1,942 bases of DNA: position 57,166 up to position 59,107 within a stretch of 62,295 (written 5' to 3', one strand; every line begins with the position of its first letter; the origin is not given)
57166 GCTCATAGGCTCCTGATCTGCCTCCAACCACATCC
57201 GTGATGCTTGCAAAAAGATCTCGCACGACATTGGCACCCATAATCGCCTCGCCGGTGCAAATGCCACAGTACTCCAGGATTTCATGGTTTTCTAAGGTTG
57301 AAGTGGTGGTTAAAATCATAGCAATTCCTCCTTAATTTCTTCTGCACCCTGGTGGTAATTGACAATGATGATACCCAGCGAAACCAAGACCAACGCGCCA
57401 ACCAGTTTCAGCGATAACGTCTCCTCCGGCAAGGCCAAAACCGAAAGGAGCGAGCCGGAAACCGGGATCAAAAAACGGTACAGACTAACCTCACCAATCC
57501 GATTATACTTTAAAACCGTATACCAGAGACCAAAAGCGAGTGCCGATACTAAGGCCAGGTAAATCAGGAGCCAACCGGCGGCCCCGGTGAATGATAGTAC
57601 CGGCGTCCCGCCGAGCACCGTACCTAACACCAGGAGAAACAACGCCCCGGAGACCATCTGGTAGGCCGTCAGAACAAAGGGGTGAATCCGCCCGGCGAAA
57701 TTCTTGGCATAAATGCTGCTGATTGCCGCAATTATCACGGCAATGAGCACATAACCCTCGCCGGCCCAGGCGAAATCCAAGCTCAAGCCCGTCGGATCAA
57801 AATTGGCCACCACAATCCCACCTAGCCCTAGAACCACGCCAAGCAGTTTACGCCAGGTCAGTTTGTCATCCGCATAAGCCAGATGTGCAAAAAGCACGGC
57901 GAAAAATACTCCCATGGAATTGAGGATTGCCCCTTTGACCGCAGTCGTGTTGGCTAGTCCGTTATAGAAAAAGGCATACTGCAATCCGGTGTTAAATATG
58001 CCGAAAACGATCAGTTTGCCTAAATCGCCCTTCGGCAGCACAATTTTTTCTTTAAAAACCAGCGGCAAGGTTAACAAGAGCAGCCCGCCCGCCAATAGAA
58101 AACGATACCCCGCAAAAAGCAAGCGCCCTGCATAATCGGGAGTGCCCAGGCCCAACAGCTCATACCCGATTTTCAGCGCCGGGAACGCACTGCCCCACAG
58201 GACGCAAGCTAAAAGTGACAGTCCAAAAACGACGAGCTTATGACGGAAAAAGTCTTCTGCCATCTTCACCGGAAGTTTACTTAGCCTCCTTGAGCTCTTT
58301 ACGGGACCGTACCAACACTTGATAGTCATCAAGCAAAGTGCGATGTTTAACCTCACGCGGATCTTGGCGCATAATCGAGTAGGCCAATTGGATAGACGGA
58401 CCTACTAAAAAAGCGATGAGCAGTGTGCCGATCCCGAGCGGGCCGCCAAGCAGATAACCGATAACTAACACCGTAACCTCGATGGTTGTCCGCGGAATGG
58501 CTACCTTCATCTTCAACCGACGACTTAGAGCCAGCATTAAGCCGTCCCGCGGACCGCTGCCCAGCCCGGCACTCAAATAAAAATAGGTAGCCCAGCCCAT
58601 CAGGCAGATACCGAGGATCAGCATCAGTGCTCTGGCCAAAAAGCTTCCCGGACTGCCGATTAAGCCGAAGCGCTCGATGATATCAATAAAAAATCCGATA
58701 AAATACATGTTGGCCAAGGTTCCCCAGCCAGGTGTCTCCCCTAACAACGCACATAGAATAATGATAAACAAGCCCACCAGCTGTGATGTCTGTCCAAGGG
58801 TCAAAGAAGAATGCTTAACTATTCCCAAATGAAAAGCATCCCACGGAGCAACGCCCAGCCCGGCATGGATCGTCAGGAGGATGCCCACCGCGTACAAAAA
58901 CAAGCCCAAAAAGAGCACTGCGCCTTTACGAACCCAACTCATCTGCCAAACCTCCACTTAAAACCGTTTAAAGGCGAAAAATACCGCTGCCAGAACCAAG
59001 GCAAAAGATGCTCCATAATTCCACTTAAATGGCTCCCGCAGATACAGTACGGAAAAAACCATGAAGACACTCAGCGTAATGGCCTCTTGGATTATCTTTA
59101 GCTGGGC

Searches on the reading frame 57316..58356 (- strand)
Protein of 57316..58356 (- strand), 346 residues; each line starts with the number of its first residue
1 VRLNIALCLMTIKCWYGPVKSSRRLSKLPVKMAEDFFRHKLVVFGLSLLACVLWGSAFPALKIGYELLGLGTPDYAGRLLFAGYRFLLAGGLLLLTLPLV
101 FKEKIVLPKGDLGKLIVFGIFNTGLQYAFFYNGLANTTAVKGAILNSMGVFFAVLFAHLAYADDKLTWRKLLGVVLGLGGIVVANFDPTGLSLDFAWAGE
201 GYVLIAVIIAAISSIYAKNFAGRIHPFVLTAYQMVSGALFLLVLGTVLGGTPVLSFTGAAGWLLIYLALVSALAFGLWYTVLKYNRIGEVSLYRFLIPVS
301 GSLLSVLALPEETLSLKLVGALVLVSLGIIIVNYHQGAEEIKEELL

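Call 9: search_protein_families(library=ncbifam, proteins=[window:57316-58356:-])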
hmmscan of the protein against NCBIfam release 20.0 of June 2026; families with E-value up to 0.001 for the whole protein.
window:57316-58356:- (346 aa): 1 family
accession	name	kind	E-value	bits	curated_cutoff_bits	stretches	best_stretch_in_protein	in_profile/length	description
TIGR00950.1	2A78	equivalog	1.1e-22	80.7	230.2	1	79-326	18-261/264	carboxylate/amino acid/amine transporter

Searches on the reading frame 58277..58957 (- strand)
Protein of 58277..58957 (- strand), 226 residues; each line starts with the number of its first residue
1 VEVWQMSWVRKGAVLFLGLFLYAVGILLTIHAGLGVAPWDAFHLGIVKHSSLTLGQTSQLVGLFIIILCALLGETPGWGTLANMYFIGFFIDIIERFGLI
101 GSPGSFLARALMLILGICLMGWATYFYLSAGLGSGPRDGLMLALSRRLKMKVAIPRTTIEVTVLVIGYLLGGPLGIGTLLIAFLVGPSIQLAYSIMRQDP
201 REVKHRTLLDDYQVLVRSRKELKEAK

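Call 9: search_protein_families(library=ncbifam, proteins=[window:58277-58957:-])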
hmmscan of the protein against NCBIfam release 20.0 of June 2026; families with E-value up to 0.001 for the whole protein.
window:58277-58957:- (226 aa): 1 family
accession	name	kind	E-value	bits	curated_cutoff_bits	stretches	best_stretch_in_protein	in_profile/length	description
NF052291.1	membrane_YczE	equivalog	6.6e-50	169.5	205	1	11-193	3-183/185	membrane protein YczE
